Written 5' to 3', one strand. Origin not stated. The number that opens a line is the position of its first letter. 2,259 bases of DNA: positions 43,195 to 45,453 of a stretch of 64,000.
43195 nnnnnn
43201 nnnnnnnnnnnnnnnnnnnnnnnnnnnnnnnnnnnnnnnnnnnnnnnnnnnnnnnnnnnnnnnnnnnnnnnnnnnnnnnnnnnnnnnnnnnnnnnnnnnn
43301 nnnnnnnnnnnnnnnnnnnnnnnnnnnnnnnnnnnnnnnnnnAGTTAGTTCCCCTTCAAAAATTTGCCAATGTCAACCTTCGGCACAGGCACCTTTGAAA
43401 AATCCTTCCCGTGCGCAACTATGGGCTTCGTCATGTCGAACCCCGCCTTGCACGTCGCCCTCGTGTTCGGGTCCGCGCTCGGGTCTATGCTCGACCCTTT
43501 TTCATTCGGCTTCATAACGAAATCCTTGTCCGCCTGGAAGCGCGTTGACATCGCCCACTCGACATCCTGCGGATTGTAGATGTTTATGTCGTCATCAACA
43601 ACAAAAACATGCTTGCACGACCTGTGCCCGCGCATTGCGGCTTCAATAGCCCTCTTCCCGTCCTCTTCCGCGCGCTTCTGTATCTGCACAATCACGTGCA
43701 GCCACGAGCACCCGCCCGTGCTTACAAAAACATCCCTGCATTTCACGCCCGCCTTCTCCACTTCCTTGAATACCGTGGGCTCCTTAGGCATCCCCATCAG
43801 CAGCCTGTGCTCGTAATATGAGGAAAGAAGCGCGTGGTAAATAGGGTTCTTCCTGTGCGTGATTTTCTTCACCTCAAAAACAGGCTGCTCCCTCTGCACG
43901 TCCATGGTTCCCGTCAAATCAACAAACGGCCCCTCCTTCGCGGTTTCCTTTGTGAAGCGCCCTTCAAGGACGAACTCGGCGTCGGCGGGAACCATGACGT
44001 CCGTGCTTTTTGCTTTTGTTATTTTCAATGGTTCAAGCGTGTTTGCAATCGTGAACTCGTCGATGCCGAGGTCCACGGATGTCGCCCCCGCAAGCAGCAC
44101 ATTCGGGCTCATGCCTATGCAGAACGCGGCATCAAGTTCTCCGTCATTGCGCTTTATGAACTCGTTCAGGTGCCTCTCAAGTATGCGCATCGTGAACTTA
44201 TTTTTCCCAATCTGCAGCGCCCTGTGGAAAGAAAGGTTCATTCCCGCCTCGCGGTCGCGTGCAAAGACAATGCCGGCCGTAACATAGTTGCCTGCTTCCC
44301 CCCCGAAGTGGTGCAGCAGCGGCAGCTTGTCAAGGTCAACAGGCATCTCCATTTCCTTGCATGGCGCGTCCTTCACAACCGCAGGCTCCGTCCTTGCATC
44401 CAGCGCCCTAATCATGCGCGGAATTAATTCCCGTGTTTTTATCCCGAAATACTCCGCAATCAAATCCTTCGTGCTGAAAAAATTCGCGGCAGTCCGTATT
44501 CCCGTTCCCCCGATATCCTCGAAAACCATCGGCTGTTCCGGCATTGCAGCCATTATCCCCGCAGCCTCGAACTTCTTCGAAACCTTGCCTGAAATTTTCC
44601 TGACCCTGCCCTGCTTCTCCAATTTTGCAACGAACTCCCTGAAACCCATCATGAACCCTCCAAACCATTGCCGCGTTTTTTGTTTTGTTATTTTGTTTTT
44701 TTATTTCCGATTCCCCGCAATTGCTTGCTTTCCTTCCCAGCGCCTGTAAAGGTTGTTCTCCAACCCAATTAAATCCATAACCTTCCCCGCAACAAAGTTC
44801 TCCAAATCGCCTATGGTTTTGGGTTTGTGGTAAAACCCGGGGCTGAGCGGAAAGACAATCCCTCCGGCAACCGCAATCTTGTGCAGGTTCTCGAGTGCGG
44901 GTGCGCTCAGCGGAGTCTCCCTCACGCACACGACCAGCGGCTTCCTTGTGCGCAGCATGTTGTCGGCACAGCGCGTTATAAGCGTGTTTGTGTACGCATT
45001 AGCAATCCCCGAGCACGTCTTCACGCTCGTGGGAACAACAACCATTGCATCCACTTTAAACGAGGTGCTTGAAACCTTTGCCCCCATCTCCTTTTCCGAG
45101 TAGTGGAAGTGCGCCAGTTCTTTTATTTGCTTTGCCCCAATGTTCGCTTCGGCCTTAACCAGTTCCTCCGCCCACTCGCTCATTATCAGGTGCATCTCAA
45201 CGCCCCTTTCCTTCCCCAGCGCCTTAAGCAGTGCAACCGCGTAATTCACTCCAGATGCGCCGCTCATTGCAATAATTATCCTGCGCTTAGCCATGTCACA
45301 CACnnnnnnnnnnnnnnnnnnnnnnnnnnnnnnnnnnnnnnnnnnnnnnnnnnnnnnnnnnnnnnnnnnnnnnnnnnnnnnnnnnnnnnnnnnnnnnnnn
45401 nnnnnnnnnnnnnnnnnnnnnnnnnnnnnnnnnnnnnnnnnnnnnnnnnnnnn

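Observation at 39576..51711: Complete alternative (trans-anhydromevalonate phosphate) mevalonate pathway in one co-directional gene string, mixing archaeal and bacterial-type enzymes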

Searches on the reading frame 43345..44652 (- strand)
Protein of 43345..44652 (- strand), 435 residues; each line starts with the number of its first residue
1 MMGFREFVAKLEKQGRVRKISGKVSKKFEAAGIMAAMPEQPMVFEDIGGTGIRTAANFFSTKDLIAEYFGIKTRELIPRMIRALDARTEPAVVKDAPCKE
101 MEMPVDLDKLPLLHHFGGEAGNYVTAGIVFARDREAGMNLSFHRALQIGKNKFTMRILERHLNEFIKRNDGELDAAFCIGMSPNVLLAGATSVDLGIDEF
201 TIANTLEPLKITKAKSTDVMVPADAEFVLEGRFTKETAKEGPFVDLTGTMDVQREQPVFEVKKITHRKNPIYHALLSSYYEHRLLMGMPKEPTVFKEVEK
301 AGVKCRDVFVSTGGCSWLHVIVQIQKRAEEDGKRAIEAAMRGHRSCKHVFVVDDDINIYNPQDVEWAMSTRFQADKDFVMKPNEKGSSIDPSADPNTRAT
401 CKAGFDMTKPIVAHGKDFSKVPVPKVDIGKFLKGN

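Call 3: search_protein_families(library=pfam, proteins=[window:43345-44652:-])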
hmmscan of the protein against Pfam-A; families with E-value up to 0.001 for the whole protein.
window:43345-44652:- (435 aa): 3 families
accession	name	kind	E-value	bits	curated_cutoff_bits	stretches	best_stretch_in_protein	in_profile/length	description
PF01977.22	UbiD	-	2.7e-54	183.9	23.3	1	94-276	6-202/206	3-octaprenyl-4-hydroxybenzoate carboxy-lyase Rift-related domain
PF20696.2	UbiD_C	-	2.7e-28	98.9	24.2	1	284-406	2-126/127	3-octaprenyl-4-hydroxybenzoate carboxy-lyase C-terminal domain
PF20695.2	UbiD_N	-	2.2e-11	44.1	24.3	1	9-83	2-77/78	3-octaprenyl-4-hydroxybenzoate carboxy-lyase N-terminal domain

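Call 5: search_protein_families(library=ncbifam, proteins=[window:43345-44652:-])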
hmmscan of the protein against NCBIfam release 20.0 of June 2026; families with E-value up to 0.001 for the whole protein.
window:43345-44652:- (435 aa): 7 families
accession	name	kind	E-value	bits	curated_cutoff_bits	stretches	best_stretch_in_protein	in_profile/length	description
TIGR00148.1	TIGR00148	subfamily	1.9e-105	353.1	244.85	1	4-410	1-438/438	UbiD family decarboxylase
NF041204.1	VdcC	exception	1.4e-59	201.8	650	1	4-415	4-443/467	non-oxidative hydroxyarylic acid decarboxylases subunit C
TIGR03701.1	mena_SCO4490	equivalog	1.3e-41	142.8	495.9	1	88-381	107-414/433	menaquinone biosynthesis decarboxylase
NF008175.0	PRK10922.1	equivalog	8.8e-40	136.6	788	1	92-409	124-457/497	4-hydroxy-3-polyprenylbenzoate decarboxylase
TIGR02724.1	phenyl_P_beta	equivalog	2.3e-23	82.3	468.95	1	93-399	102-429/472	phenylphosphate carboxylase subunit beta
NF041219.1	BagN_FevL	exception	1e-22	80.4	1000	1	5-373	21-433/502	bagremycin/ferroverdin biosynthesis UbiD family decarboxylase BagN/FevL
TIGR02723.1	phenyl_P_alpha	equivalog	2.9e-18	65.7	564.6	1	88-399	103-431/485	phenylphosphate carboxylase subunit alpha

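Call 9: find_encoding_contigs(protein=window:43345-44652:-, flank=10000, max_places=6)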
Protein window:43345-44652:- (435 aa): no gene with exactly this product is on record in the collection.

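Call 14: search_solved_structures(query=window:43345-44652:-, max_evalue=0.00001)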
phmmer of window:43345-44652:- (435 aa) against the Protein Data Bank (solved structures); distinct sequences matched with E-value up to 0.00001: 40.
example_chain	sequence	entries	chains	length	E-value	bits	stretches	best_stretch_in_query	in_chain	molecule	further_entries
6h6x_B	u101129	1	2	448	8.3e-71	242.2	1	4-428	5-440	3-polyprenyl-4-hydroxybenzoate decarboxylase and related decarboxylases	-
6h6v_A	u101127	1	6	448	2e-70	240.9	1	4-428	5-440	3-polyprenyl-4-hydroxybenzoate decarboxylase and related decarboxylases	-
7p9q_A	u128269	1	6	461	3.5e-45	157.8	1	7-431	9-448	AnInD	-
2idb_A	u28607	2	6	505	9.5e-34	120.1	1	84-409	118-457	3-octaprenyl-4-hydroxybenzoate carboxy-lyase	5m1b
5m1c_A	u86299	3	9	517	1.1e-33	120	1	84-409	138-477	3-octaprenyl-4-hydroxybenzoate carboxy-lyase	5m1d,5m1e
5ny5_A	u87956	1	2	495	1e-26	97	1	41-427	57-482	3,4-dihydroxybenzoate decarboxylase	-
5o3n_A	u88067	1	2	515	1.1e-26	96.8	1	41-427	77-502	3,4-dihydroxybenzoate decarboxylase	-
5o3m_A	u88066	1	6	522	1.4e-26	96.5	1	42-428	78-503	Protocatechuate decarboxylase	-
7nf0_A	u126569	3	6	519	1.5e-22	83.2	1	73-391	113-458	Ferulic acid decarboxylase 1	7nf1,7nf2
7ae4_A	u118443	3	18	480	3.2e-22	82.2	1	4-411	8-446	Phenolic acid decarboxylase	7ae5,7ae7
7ney_A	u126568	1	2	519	4.3e-22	81.7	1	73-403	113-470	Ferulic acid decarboxylase 1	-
7pda_A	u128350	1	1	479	6.1e-21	77.9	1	36-399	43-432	UbiD family decarboxylase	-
6ev7_A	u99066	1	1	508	1.7e-20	76.4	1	73-389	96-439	Ferulic acid decarboxylase 1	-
6r2z_A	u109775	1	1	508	6.3e-20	74.6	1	73-389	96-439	Ferulic acid decarboxylase 1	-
4za4_A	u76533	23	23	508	6.3e-20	74.6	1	73-389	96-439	Fdc1 | Putative uncharacterized protein An03g06590 | A niger Fdc1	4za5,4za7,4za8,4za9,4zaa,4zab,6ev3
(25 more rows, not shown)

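Call 19: find_homologous_proteins(query=window:43345-44652:-, max_evalue=1e-30)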
Query window:43345-44652:- (435 aa): 5259 proteins with E <= 1e-30 among 8000 candidates; the best 120 are listed.
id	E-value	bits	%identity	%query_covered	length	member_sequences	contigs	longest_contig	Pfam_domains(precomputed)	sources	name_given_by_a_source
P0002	5.5e-276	933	94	100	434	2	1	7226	PF20696.3,PF01977.23,PF20695.3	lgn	-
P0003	6.5e-244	827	83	99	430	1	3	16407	PF20696.3,PF01977.23,PF20695.3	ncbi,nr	ncbi:MAG: UbiD family decarboxylase [Candidatus Diapherotrites archaeon]|nr:UbiD family decarboxylas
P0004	7.9e-232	788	79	99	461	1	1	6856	PF20696.3,PF01977.23,PF20695.3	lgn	-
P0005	4.8e-174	597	60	99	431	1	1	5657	PF20696.3,PF01977.23,PF20695.3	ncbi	-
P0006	2.4e-168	578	58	99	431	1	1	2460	PF20696.3,PF01977.23,PF20695.3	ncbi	-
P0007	4.8e-168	577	59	99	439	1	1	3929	PF20696.3,PF01977.23,PF20695.3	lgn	-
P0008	1.4e-166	573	58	99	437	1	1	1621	PF20696.3,PF01977.23,PF20695.3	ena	-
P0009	1.3e-165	569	58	99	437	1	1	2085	PF20696.3,PF01977.23,PF20695.3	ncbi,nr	ncbi:UbiD family decarboxylase [Candidatus Micrarchaeota archaeon]|nr:UbiD family decarboxylase [Can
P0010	7.1e-165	567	57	99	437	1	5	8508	PF20696.3,PF01977.23,PF20695.3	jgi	-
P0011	9.7e-165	567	59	99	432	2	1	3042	PF20696.3,PF01977.23,PF20695.3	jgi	-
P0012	2.2e-164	565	57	99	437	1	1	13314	PF20696.3,PF01977.23,PF20695.3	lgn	-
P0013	6.3e-164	564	57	99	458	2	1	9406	PF20696.3,PF01977.23,PF20695.3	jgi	-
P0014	1.4e-163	563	56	99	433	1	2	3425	PF20696.3,PF01977.23,PF20695.3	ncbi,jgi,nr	ncbi:MAG: UbiD family decarboxylase [Candidatus Bathyarchaeota archaeon]|nr:UbiD family decarboxylas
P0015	2.0e-163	562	58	99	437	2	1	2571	PF20696.3,PF01977.23,PF20695.3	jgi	jgi:2,5-furandicarboxylate decarboxylase 1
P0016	2.4e-163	562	58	99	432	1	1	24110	PF20696.3,PF01977.23,PF20695.3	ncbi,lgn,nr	ncbi:MAG: UbiD family decarboxylase [Candidatus Micrarchaeota archaeon]|nr:UbiD family decarboxylase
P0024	6.8e-162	557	56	99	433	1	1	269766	PF20696.3,PF01977.23,PF20695.3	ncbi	ncbi:MAG: UbiD family decarboxylase [Candidatus Diapherotrites archaeon]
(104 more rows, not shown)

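Call 20: find_encoding_contigs(protein=P0003, flank=10000, max_places=3)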
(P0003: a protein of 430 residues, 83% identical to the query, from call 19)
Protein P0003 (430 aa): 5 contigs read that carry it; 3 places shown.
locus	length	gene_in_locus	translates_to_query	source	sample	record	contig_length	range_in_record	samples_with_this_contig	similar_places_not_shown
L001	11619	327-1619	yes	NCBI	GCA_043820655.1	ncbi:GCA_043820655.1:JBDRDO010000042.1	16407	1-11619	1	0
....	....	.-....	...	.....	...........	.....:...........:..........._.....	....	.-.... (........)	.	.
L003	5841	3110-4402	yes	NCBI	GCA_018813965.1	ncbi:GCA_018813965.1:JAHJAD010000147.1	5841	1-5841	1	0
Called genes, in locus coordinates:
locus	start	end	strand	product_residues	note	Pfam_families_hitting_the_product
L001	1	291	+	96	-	PF02441:Flavoprotein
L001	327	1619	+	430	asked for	PF20695:UbiD_N, PF01977:UbiD, PF20696:UbiD_C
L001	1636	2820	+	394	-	PF04412:AcnX, PF28403:AcnX_2nd, PF28406:AcnX_3rd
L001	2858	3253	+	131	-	PF01989:AcnX_swivel_put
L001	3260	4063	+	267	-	PF00696:AA_kinase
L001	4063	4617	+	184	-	PF00293:NUDIX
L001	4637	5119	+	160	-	PF20603:Bact_hydrolase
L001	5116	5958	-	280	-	PF04414:tRNA_deacylase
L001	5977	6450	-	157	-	PF08461:WHD_RNase_R (weak)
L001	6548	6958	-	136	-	-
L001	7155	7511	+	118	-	-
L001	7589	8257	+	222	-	-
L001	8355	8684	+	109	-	-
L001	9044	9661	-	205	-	PF00961:LAGLIDADG_1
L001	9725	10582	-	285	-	-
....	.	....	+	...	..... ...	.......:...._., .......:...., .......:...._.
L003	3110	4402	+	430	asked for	PF20695:UbiD_N, PF01977:UbiD, PF20696:UbiD_C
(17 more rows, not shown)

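Call 21: find_encoding_contigs(protein=P0002, flank=10000, max_places=3)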
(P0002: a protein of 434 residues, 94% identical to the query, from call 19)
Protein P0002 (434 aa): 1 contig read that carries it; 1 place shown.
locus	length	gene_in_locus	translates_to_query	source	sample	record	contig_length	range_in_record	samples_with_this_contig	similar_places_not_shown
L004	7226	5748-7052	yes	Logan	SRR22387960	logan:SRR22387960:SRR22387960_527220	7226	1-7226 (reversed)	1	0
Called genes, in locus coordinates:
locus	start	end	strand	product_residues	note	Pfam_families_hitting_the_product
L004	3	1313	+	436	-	?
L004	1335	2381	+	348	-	PF01154:HMG_CoA_synt_N (weak), PF08541:ACP_syn_III_C (weak)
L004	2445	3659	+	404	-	PF00108:Thiolase_N, PF00109:ketoacyl-synt (weak), PF02803:Thiolase_C, PF22691:Thiolase_C_1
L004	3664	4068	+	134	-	PF12172:zf-ChsH2, PF01796:OB_ChsH2_C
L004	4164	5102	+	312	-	PF00288:GHMP_kinases_N, PF08544:GHMP_kinases_C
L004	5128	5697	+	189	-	PF02441:Flavoprotein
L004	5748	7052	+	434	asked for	PF20695:UbiD_N, PF01977:UbiD, PF20696:UbiD_C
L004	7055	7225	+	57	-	?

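Call 22: find_encoding_contigs(protein=P0024, flank=10000, max_places=2)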
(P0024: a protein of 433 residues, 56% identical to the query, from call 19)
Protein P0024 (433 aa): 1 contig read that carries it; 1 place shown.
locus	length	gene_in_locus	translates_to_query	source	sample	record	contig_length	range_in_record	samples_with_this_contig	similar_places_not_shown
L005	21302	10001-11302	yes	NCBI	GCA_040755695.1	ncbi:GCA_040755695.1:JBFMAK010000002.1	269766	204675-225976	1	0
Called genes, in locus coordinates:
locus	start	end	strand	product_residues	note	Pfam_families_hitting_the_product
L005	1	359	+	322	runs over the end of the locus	PF00294:PfkB, PF08543:Phos_pyr_kin (weak)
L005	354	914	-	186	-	-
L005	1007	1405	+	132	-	-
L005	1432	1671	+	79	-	PF04014:MazE_antitoxin (faint)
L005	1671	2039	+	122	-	PF01850:PIN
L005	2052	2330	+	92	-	-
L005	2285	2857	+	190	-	-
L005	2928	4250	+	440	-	PF00368:HMG-CoA_red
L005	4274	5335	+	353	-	PF01154:HMG_CoA_synt_N, PF08545:ACP_syn_III (faint), PF08541:ACP_syn_III_C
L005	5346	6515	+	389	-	PF00108:Thiolase_N, PF00109:ketoacyl-synt (weak), PF02803:Thiolase_C, PF22691:Thiolase_C_1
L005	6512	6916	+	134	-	PF12172:zf-ChsH2 (weak), PF01796:OB_ChsH2_C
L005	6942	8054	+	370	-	PF08544:GHMP_kinases_C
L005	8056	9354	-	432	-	PF13847:Methyltransf_31 (faint)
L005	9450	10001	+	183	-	PF02441:Flavoprotein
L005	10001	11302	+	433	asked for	PF20695:UbiD_N, PF01977:UbiD, PF20696:UbiD_C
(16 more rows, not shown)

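Call 32: find_related_loci(query=A1, collection=genome_contigs, flank=10000)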
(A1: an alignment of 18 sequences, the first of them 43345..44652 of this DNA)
Query A1 (435 aa) in genome_contigs; peptide patterns used: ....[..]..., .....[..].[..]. (x = any residue, [..] = any of these).
600 stretches matched a pattern (row limit reached: there are more); 592 encode a relative of the query (tblastn E <= 1e-3); the best 80 are kept; 80 distinct loci.
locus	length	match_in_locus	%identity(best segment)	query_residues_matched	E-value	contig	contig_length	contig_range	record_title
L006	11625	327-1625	83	2-434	0e+0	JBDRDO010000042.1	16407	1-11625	MAG: Candidatus Iainarchaeum archaeon isolate MEGAHIT-group-1.256 k141_2830304, whole genome shotgun sequence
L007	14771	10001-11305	57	1-433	2e-169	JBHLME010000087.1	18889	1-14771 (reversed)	MAG: Promethearchaeota archaeon isolate DZ2M.219 DZ2M.219@8759, whole genome shotgun sequence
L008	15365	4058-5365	55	1-434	5e-166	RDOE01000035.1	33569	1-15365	MAG: Promethearchaeota archaeon isolate SZ_4_bin8.338 NODE_36_length_33569_cov_3.290846, whole genome shotgun sequence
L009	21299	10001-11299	55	2-432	5e-164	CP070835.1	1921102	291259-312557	MAG: Candidatus Bathyarchaeota archaeon isolate bin106 chromosome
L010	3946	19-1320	55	1-433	2e-169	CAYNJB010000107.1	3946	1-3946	MAG TPA_asm: uncultured Nitrosopumilales archaeon isolate binchicken_co201_136 genome assembly, contig: NODE_30449_lengt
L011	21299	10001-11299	55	2-432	3e-163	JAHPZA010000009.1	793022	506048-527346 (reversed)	MAG: Promethearchaeota archaeon isolate LW40_45 NODE_7_length_793022_cov_20.468038, whole genome shotgun sequence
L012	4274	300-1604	56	1-433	7e-168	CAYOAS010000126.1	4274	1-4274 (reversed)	MAG TPA_asm: uncultured archaeon isolate binchicken_co376_240 genome assembly, contig: NODE_31855_length_4274_cov_6.3979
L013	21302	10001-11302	53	1-432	9e-162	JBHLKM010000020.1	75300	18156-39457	MAG: Candidatus Hodarchaeota archaeon isolate DZ1B.338 DZ1B.338@602, whole genome shotgun sequence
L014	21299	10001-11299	54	2-432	8e-162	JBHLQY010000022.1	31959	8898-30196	MAG: Candidatus Thorarchaeota archaeon isolate QM1B.325 QM1B.325@4002, whole genome shotgun sequence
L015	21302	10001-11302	54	1-432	7e-162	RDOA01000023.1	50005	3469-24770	MAG: Promethearchaeota archaeon isolate DZG_bin1.240 NODE_23_length_50005_cov_23.075288, whole genome shotgun sequence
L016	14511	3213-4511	54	2-432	6e-162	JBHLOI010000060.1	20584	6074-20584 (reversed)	MAG: Promethearchaeota archaeon isolate DZ3M.320 DZ3M.320@7864, whole genome shotgun sequence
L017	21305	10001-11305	55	2-433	1e-161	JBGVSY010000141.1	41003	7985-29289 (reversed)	MAG: Nitrososphaeria archaeon isolate S_237_B8 k127_568874, whole genome shotgun sequence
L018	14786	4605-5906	53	1-432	4e-161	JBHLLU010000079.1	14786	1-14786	MAG: Promethearchaeota archaeon isolate DZ1S.191 DZ1S.191@9270, whole genome shotgun sequence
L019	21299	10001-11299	55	1-431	5e-161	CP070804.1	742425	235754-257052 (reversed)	MAG: Candidatus Aenigmatarchaeota archaeon isolate bin1329 chromosome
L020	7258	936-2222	58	2-433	3e-161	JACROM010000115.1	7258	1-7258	MAG: Candidatus Micrarchaeota archaeon isolate NC_groundwater_1961_Pr3_S-0.2um_52_3 scaffold_713743, whole genome shotgu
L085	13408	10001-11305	52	1-432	3e-145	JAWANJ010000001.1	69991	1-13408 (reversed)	MAG: Candidatus Iainarchaeum archaeon isolate SRBZ-2_201901_bins_199 SRBZ-2_201901_bins_199_scaffold_1, whole genome sho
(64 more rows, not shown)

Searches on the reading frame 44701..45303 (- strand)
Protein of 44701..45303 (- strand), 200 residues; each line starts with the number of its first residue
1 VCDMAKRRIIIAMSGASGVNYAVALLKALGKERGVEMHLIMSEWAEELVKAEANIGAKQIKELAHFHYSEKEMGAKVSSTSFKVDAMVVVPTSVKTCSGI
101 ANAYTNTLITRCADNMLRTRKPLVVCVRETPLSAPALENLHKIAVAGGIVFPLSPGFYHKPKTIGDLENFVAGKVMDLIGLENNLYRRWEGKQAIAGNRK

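Call 3: search_protein_families(library=pfam, proteins=[window:44701-45303:-])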
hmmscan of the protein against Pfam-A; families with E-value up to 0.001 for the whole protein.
window:44701-45303:- (200 aa): 1 family
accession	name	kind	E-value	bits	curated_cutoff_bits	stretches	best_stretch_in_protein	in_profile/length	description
PF02441.25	Flavoprotein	-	5.6e-38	130.5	22.7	1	8-178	2-161/162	Flavoprotein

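Call 5: search_protein_families(library=ncbifam, proteins=[window:44701-45303:-])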
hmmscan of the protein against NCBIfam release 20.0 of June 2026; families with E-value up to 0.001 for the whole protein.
window:44701-45303:- (200 aa): 7 families
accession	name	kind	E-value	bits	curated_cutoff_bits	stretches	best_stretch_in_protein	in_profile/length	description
NF004685.0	PRK06029.1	subfamily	7.7e-64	215.2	188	1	7-191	2-186/187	UbiX family flavin prenyltransferase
NF041206.1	VdcB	exception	6.7e-59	198.6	290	1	8-191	1-184/184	non-oxidative hydroxyarylic acid decarboxylases subunit B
TIGR00421.1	ubiX_pad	subfamily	7.1e-59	198.6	108.9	1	8-189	1-181/181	UbiX family flavin prenyltransferase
NF041218.1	BagM_FevK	exception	3.4e-48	163.8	420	1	8-197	2-191/215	bagremycin/ferroverdin biosynthesis UbiX family decarboxylase BagM/FevK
NF006161.0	PRK08305.1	equivalog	3.1e-07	30.2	156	1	6-128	5-129/196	dipicolinate synthase subunit B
TIGR00521.1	coaBC_dfp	equivalog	5.3e-06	25.7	219.7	1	5-127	2-122/392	bifunctional phosphopantothenoylcysteine decarboxylase/phosphopantothenate--cysteine ligase CoaBC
TIGR02852.1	spore_dpaB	equivalog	7.1e-06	25.5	229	1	57-128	53-124/187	dipicolinate synthase subunit B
